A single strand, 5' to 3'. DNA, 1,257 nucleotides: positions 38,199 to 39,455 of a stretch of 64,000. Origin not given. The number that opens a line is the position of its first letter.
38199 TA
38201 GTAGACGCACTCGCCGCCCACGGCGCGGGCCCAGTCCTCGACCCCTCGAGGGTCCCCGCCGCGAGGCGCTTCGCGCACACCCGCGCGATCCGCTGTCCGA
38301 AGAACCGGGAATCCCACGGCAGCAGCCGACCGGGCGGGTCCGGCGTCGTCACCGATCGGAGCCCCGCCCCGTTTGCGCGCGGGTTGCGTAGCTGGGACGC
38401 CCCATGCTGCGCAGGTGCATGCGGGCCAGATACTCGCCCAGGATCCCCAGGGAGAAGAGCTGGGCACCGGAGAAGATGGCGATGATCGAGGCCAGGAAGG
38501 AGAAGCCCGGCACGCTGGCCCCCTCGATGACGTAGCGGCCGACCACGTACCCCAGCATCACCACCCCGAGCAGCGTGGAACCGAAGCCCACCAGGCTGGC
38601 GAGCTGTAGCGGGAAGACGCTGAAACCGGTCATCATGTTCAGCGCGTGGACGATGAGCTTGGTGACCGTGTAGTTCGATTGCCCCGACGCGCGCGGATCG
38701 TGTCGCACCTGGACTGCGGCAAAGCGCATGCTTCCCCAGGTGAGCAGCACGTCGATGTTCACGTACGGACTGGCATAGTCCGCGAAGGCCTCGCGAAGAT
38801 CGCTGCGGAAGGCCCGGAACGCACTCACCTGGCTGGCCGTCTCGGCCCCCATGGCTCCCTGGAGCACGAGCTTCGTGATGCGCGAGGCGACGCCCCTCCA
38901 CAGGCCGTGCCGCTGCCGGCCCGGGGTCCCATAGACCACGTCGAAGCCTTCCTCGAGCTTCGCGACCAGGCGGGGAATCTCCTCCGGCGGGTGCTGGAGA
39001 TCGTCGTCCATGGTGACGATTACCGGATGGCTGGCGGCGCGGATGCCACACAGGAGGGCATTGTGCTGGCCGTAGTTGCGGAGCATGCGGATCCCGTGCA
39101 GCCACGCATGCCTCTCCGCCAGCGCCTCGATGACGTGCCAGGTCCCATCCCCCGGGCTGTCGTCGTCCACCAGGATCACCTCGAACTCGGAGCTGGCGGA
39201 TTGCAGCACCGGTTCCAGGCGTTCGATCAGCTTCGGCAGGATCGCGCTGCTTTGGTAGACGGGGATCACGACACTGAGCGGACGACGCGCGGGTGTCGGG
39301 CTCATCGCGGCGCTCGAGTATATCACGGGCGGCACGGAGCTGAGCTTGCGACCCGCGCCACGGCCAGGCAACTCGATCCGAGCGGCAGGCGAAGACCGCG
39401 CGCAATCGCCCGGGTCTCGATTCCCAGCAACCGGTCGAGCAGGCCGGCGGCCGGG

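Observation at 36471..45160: TetR-controlled RND pump runs without a break into an Arn-like Und-P aminosugar module (MTase-GT2-WecD-WecE)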

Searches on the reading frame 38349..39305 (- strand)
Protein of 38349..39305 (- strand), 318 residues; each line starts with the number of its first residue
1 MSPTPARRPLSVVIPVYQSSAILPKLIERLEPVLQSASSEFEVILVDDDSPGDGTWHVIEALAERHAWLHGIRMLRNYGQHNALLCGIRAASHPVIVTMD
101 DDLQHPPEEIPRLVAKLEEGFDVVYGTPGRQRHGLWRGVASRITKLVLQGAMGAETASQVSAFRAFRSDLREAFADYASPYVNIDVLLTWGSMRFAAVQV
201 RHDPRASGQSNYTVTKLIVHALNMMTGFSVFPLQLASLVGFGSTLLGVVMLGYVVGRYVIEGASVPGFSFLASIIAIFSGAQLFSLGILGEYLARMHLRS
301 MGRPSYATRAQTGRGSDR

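Call 7: search_protein_families(library=pfam, proteins=[window:38349-39305:-], max_evalue=0.01)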
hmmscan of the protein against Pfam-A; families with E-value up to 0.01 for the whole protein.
window:38349-39305:- (318 aa): 3 families
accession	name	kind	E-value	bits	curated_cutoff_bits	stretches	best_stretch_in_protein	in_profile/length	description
PF00535.33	Glycos_transf_2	-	1.4e-27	97.1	23.3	1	11-139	1-126/168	Glycosyl transferase family 2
PF13641.12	Glyco_tranf_2_3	-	3.9e-05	24.2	27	1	9-125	2-120/230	Glycosyltransferase like family 2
PF13506.12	Glyco_transf_21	-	3.9e-05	23.6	21.7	1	81-144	19-84/174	Glycosyl transferase family 21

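Call 8: search_protein_families(library=ncbifam, proteins=[window:38349-39305:-], max_evalue=0.001)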
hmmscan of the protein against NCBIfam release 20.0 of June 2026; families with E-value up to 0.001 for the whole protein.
window:38349-39305:- (318 aa): 18 families
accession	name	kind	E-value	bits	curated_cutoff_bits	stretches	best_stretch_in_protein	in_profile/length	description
NF007986.1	PRK10714.1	equivalog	1.1e-52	179.1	529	1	10-307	8-307/316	undecaprenyl-phosphate 4-deoxy-4-formamido-L-arabinose transferase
NF047588.1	GlcsyltransPgfSStrep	equivalog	5.1e-40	137.6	500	1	10-307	3-301/308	glycosyltransferase PgfS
NF041875.1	EPS_EpsD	equivalog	2.3e-12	47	370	1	10-124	1-111/325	exopolysaccharide biosynthesis glycosyltransferase EpsD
TIGR04182.1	glyco_TIGR04182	equivalog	5.2e-09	35.9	325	1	11-301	3-290/293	S-layer glycoprotein N-glycosyltransferase AglJ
TIGR03937.1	PgaC_IcaA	equivalog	6.2e-09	35.3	422.3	1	8-118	45-151/407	poly-beta-1,6-N-acetyl-D-glucosamine synthase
NF038302.1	EPS_HpsE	equivalog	9.5e-08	31.4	300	1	10-103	3-97/307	hormogonium polysaccharide biosynthesis glycosyltransferase HpsE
TIGR03965.1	mycofact_glyco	equivalog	6.1e-07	28.7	280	1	5-118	71-180/467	mycofactocin biosynthesis glycosyltransferase MftF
NF050050.1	ProtGlycPglI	equivalog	3.2e-06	26.7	500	1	10-126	4-117/306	GalNAc(5)-diNAcBac-PP-undecaprenol beta-1,3-glucosyltransferase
NF058614.1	PPMAGASynPpgS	equivalog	7.5e-06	25.5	370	1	12-133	4-118/226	polyprenyl-phospho-N-acetylgalactosaminyl synthase PpgS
NF041391.1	DPhHxTase_Halo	equivalog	9.2e-06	24.8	375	1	78-127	54-103/213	dolichyl-phosphate hexose transferase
TIGR04283.1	glyco_like_mftF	equivalog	1.3e-05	24.9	182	1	10-97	1-77/221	TIGR04283 family arsenosugar biosynthesis glycosyltransferase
NF007482.0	PRK10073.1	equivalog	1.5e-05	24.2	423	1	9-114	7-107/334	glycosyltransferase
NF047683.1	TeichurnBiosyTuaG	equivalog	4.7e-05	23.2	400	1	9-112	7-106/252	teichuronic acid biosynthesis protein TuaG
TIGR03469.1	HpnB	hypoth_equivalog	7.5e-05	21.9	379.25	1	10-119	46-162/386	hopene-associated glycosyltransferase HpnB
NF010496.0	PRK13915.1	equivalog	0.0002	20.5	262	1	8-117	31-142/307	glucosyl-3-phosphoglycerate synthase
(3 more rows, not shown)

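Call 9: find_encoding_contigs(protein=window:38349-39305:-, flank=10000, max_places=10)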
Protein window:38349-39305:- (318 aa): 23 contigs read that carry it; 10 places shown.
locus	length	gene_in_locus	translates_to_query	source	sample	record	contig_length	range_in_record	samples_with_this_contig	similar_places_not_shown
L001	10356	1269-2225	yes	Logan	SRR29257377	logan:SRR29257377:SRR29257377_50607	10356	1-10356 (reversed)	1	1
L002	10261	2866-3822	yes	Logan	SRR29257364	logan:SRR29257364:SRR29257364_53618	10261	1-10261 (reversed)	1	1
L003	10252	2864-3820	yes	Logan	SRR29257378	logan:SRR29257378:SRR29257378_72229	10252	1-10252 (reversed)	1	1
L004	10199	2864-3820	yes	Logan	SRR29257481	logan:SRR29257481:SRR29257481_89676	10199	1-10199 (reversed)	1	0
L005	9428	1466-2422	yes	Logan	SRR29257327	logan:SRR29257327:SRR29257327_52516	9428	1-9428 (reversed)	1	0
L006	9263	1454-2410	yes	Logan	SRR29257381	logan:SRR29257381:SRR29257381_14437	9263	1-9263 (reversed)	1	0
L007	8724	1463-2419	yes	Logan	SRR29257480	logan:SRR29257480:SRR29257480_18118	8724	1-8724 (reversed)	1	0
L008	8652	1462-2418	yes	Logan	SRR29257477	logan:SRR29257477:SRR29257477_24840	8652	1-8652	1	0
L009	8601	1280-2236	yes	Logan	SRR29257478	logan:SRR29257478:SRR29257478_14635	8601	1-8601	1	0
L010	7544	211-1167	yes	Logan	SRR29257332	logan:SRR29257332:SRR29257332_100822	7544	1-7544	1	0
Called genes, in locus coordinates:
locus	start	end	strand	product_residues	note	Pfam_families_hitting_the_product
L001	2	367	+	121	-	?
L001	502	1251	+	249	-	PF13489:Methyltransf_23, PF08241:Methyltransf_11 (weak)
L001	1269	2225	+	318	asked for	PF13641:Glyco_tranf_2_3 (weak), PF00535:Glycos_transf_2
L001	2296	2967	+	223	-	PF13302:Acetyltransf_3 (faint), PF00583:Acetyltransf_1, PF13673:Acetyltransf_10 (weak), PF13508:Acetyltransf_7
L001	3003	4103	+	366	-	PF00155:Aminotran_1_2, PF01041:DegT_DnrJ_EryC1, PF01212:Beta_elim_lyase (faint)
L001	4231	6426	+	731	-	PF00324:AA_permease, PF13520:AA_permease_2, PF00582:Usp (faint)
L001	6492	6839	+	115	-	-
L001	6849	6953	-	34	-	-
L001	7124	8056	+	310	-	PF00072:Response_reg, PF00990:GGDEF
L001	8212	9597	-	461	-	PF05496:RuvB_N (weak), PF01078:Mg_chelatase (faint), PF13401:AAA_22 (faint), PF00004:AAA, PF07728:AAA_5 (faint), PF16193:AAA_assoc_2, PF12002:MgsA_C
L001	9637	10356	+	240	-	?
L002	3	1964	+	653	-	?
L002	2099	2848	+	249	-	PF13489:Methyltransf_23, PF08241:Methyltransf_11 (weak)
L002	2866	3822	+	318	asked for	PF13641:Glyco_tranf_2_3 (weak), PF00535:Glycos_transf_2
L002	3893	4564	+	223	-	PF13302:Acetyltransf_3 (faint), PF00583:Acetyltransf_1, PF13673:Acetyltransf_10 (weak), PF13508:Acetyltransf_7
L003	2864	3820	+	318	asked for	PF13641:Glyco_tranf_2_3 (weak), PF00535:Glycos_transf_2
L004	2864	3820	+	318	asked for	PF13641:Glyco_tranf_2_3 (weak), PF00535:Glycos_transf_2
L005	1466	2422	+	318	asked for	PF13641:Glyco_tranf_2_3 (weak), PF00535:Glycos_transf_2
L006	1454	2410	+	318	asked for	PF13641:Glyco_tranf_2_3 (weak), PF00535:Glycos_transf_2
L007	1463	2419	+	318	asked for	PF13641:Glyco_tranf_2_3 (weak), PF00535:Glycos_transf_2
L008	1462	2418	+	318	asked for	PF13641:Glyco_tranf_2_3 (weak), PF00535:Glycos_transf_2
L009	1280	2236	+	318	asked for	PF13641:Glyco_tranf_2_3 (weak), PF00535:Glycos_transf_2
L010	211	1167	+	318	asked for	PF13641:Glyco_tranf_2_3 (weak), PF00535:Glycos_transf_2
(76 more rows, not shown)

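Call 15: find_homologous_proteins(query=window:38349-39305:-, max_evalue=1e-20)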
Query window:38349-39305:- (318 aa): 8000 proteins with E <= 1e-20 among 8000 candidates; the best 120 are listed.
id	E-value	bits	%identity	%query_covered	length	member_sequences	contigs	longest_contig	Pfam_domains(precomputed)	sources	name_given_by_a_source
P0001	3.3e-207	705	100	100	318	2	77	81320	PF13641.13,PF00535.33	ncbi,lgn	-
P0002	2.4e-142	492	71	99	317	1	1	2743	PF13641.13,PF00535.33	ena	-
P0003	2.3e-141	489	69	99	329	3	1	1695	PF13641.13,PF00535.33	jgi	jgi:undecaprenyl-phosphate 4-deoxy-4-formamido-L-arabinose transferase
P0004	7.3e-140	484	67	99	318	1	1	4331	PF13641.13,PF00535.33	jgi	jgi:glycosyltransferase involved in cell wall biosynthesis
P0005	7.6e-140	484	71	98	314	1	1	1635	PF13641.13,PF00535.33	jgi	-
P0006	7.7e-140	484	67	99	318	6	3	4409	PF13641.13,PF00535.33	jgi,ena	jgi:glycosyltransferase involved in cell wall biosynthesis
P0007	1.4e-139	483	70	99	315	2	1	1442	PF13641.13,PF00535.33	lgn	-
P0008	1.5e-139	483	68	97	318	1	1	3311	PF13641.13,PF00535.33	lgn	-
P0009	1.8e-139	482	70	98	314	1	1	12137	PF13641.13,PF00535.33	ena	-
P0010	2.8e-139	482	68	99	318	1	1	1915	PF13641.13,PF00535.33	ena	-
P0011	4.4e-139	481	69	98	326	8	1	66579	PF13641.13,PF00535.33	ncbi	-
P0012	1.2e-138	480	69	97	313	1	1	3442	PF13641.13,PF00535.33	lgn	-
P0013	2.3e-138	479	68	98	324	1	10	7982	PF13641.13,PF00535.33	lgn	-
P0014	3.2e-138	478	67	98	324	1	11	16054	PF13641.13,PF00535.33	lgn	-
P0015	5.9e-138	477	68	98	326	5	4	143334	PF13641.13,PF00535.33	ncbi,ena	-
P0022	3.3e-136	472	70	95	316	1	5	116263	PF13641.13,PF00535.33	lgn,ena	-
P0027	6.0e-136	471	70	95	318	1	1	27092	PF13641.13,PF00535.33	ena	-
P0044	3.0e-134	465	66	99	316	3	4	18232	PF00535.33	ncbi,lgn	ncbi:MAG: glycosyltransferase involved in cell wall biosynthesis [Myxococcota bacterium]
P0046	3.3e-134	465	70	96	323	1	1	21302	PF00535.33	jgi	jgi:glycosyltransferase involved in cell wall biosynthesis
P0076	1.9e-132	459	65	99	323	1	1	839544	PF00535.33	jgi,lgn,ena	-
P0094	7.2e-132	458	68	97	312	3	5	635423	PF13641.13,PF00535.33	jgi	jgi:undecaprenyl-phosphate 4-deoxy-4-formamido-L-arabinose transferase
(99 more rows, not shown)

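Call 16: find_encoding_contigs(protein=P0015, flank=10000, max_places=1)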
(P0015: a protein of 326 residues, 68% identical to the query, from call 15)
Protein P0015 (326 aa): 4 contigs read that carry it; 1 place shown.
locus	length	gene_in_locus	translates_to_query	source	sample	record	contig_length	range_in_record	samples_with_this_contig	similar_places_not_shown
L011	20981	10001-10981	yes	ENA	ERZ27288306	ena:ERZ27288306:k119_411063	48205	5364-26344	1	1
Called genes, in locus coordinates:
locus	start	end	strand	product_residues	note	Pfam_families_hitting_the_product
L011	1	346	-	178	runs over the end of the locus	PF02639:DUF188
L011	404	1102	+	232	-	-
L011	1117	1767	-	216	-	PF07885:Ion_trans_2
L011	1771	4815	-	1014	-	PF00873:ACR_tran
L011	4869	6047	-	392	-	PF25876:HH_MFP_RND (faint), PF25967:RND-MFP_C, PF25989:YknX_C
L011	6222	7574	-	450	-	PF03781:FGE-sulfatase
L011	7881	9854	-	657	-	-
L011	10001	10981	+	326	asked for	PF00535:Glycos_transf_2, PF13641:Glyco_tranf_2_3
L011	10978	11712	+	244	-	PF08445:FR47 (faint), PF13302:Acetyltransf_3, PF00583:Acetyltransf_1, PF13673:Acetyltransf_10 (weak), PF13508:Acetyltransf_7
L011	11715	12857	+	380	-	PF00155:Aminotran_1_2 (weak), PF01041:DegT_DnrJ_EryC1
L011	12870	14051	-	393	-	-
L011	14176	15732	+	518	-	-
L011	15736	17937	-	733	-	-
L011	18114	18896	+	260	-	-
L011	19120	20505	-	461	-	-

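Call 17: find_encoding_contigs(protein=P0076, flank=10000, max_places=1)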
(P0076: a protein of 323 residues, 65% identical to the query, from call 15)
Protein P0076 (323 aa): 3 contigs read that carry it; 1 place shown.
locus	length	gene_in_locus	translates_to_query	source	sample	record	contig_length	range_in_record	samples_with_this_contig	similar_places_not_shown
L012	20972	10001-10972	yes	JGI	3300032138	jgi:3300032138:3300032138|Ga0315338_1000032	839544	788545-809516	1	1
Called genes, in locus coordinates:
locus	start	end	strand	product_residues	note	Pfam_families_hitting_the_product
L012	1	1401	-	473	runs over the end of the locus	PF00884:Sulfatase, PF01663:Phosphodiest (weak), PF16347:SGSH_C (weak)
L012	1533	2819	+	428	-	-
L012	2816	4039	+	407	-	PF03706:LPG_synthase_TM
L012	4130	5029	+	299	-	PF00294:PfkB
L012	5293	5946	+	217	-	PF02834:LigT_PEase (weak), PF13563:2_5_RNA_ligase2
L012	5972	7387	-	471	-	PF00884:Sulfatase, PF01663:Phosphodiest (faint)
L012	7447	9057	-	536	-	-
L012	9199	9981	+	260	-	PF00535:Glycos_transf_2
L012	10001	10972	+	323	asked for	PF00535:Glycos_transf_2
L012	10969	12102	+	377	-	PF00155:Aminotran_1_2 (weak), PF01041:DegT_DnrJ_EryC1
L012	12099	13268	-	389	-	PF00657:Lipase_GDSL (faint), PF13472:Lipase_GDSL_2 (weak)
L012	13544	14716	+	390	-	PF00154:RecA_N, PF08423:Rad51 (weak), PF06745:ATPase (faint), PF27531:MT3502_N, PF21096:RecA_C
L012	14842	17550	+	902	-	PF01411:tRNA-synt_2c, PF07973:tRNA_SAD, PF02272:DHHA1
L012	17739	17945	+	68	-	PF01783:Ribosomal_L32p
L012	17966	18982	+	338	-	PF02504:FA_synthesis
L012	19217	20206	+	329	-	PF00108:Thiolase_N, PF08545:ACP_syn_III, PF08541:ACP_syn_III_C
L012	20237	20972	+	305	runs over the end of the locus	PF00698:Acyl_transf_1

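Call 18: find_encoding_contigs(protein=P0094, flank=10000, max_places=1)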
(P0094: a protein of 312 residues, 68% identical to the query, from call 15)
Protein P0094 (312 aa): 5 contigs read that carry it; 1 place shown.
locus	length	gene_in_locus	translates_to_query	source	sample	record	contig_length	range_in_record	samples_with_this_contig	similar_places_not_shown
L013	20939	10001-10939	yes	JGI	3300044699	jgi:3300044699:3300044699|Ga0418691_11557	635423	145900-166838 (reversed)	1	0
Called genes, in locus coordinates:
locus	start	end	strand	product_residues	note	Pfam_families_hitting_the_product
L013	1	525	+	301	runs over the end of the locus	PF00701:DHDPS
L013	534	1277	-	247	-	PF01135:PCMT, PF00398:RrnaAD (weak), PF13847:Methyltransf_31, PF13649:Methyltransf_25 (weak)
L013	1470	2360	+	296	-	PF02861:Clp_N, PF13191:AAA_16, PF23569:NBD_SMAX1, PF00004:AAA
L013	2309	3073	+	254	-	PF17871:AAA_lid_9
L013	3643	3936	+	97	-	PF10431:ClpB_D2-small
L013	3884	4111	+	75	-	-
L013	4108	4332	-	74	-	PF00216:Bac_DNA_binding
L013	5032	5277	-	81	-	-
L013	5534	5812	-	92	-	-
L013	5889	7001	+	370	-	PF01637:ATPase_2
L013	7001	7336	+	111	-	-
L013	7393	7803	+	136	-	PF06491:Disulph_isomer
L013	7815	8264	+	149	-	-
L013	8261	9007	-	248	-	-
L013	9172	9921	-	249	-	PF00535:Glycos_transf_2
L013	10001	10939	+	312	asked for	PF00535:Glycos_transf_2, PF13641:Glyco_tranf_2_3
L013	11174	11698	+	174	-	PF13302:Acetyltransf_3, PF00583:Acetyltransf_1, PF13673:Acetyltransf_10 (weak), PF13508:Acetyltransf_7, PF08445:FR47 (weak)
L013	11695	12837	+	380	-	PF01041:DegT_DnrJ_EryC1, PF00155:Aminotran_1_2 (weak)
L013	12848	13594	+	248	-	PF13489:Methyltransf_23, PF08241:Methyltransf_11, PF08242:Methyltransf_12 (weak), PF13649:Methyltransf_25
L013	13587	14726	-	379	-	PF00089:Trypsin, PF13365:Trypsin_2, PF17820:PDZ_6 (faint), PF13180:PDZ_2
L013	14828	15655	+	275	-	PF16980:CitMHS_2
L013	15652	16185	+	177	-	PF16980:CitMHS_2, PF03600:CitMHS (faint)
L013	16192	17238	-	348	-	PF00248:Aldo_ket_red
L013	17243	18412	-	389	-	PF10101:DUF2339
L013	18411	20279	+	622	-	-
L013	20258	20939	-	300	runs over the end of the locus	PF03575:Peptidase_S51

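Call 23: find_related_loci(query=window:38349-39305:-, collection=genome_contigs, flank=10000)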
Query window:38349-39305:- (318 aa) in genome_contigs; peptide patterns used: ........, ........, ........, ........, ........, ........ (x = any residue, [..] = any of these).
600 stretches matched a pattern (row limit reached: there are more); 559 encode a relative of the query (tblastn E <= 1e-3); the best 80 are kept; 80 distinct loci.
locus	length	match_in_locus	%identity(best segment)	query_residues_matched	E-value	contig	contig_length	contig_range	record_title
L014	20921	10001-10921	69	8-318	6e-145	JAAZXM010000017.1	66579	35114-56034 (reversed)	MAG: Myxococcales bacterium isolate bin12s NODE_17_length_66579_cov_5.939014, whole genome shotgun sequence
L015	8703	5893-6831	67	1-314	7e-142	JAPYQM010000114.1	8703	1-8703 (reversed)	MAG: Myxococcota bacterium isolate PW2.metabat2.22_sub PW2_9363_length_8703_cov_15.710800, whole genome shotgun sequence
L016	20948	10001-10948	66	1-318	5e-139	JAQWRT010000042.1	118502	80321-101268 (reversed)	MAG: Myxococcota bacterium isolate cluster2_bin.41 k141_421340, whole genome shotgun sequence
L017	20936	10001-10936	66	4-314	2e-137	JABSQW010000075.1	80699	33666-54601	MAG: Myxococcales bacterium isolate DT_70 DT-Myxococcota-2_scaffold_75, whole genome shotgun sequence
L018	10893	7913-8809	67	10-309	2e-136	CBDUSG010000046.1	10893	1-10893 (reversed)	MAG TPA_asm: uncultured bacterium isolate SRR22302348_concoct_115 genome assembly, contig: ERZ25073597.1896, whole genom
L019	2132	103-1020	65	5-311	7e-145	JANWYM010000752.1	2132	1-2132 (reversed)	MAG: Abditibacteriales bacterium isolate SKYG70 NODE_752_length_2132_cov_3.658881, whole genome shotgun sequence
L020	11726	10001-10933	66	3-313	7e-136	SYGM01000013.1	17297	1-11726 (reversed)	MAG: Planctomycetia bacterium isolate F1-60-MAGs101 F1-60__c38661, whole genome shotgun sequence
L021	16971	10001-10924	65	1-312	2e-135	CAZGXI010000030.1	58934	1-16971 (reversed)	MAG TPA_asm: uncultured Anaerolineae bacterium isolate binchicken_co190_119 genome assembly, contig: NODE_1167_length_58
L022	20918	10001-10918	64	10-316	8e-134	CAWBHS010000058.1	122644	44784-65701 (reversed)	MAG: uncultured Verrucomicrobiae bacterium isolate MFD05684.bin.2.284 genome assembly, contig: contig_36537, whole genom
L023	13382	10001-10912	65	11-315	1e-133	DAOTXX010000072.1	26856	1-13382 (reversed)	MAG TPA_asm: Thermoflexales bacterium isolate H21_290 k133_3247832, whole genome shotgun sequence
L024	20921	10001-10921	65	3-313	1e-132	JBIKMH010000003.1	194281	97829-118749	MAG: Planctomycetota bacterium isolate ME2014-08-31_3300042860_group5_bin7 Rohwer_bin1775_scaffold_19_c1, whole genome s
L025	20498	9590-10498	65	8-311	1e-132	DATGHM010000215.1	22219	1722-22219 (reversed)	MAG TPA_asm: Candidatus Acidiferrales bacterium isolate SMAG_U9781 k141_437301, whole genome shotgun sequence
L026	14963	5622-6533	64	10-314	2e-132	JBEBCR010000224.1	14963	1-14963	MAG: Planctomycetota bacterium isolate blackwarrior_2019_sw_WHONDRS-S19S_0021_B_bin.82 scaffold_951749, whole genome sho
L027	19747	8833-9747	67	4-309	3e-132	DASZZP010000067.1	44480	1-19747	MAG TPA_asm: Thermoanaerobaculia bacterium isolate SMAG_U6239 k141_149489, whole genome shotgun sequence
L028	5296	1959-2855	65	10-309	8e-133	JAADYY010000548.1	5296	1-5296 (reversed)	MAG: Chloroflexi bacterium isolate TC_22 k99_2131046, whole genome shotgun sequence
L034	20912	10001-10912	62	10-314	6e-130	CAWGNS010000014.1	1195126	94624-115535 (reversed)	MAG: Terriglobia bacterium isolate MFD05684.bin.1.401 genome assembly, contig: contig_86804, whole genome shotgun sequen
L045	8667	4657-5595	58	1-317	2e-127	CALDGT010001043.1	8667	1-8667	MAG TPA_asm: uncultured Chloroflexi bacterium isolate SRR5576002_bin.39_CONCOCT_v1.1_MAG genome assembly, contig: ERZ795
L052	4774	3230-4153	61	1-309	8e-128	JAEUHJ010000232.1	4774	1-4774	MAG: Verrucomicrobiaceae bacterium isolate new MAG-14 k141_2443998, whole genome shotgun sequence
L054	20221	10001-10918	61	10-317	1e-126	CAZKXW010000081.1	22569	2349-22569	MAG TPA_asm: uncultured Anaerolineaceae bacterium isolate binchicken_co274_494 genome assembly, contig: NODE_5906_length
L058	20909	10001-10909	63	10-313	4e-126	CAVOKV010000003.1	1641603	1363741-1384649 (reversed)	MAG: uncultured Acidobacteriota bacterium isolate MFD00008.bin.1.116 genome assembly, contig: contig_11622, whole genome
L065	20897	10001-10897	63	10-309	2e-125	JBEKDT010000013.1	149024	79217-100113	MAG: Desulfomonilia bacterium isolate SPRUCE 18 SPRUCE_18_13, whole genome shotgun sequence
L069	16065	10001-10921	62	10-317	2e-125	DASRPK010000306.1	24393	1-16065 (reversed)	MAG TPA_asm: Gemmatimonadaceae bacterium isolate SMAG_U10293 k141_887610, whole genome shotgun sequence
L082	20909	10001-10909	61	10-313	2e-124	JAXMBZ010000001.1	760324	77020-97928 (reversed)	MAG: Planctomycetota bacterium isolate STL-PLA49 C2.167.fa-1, whole genome shotgun sequence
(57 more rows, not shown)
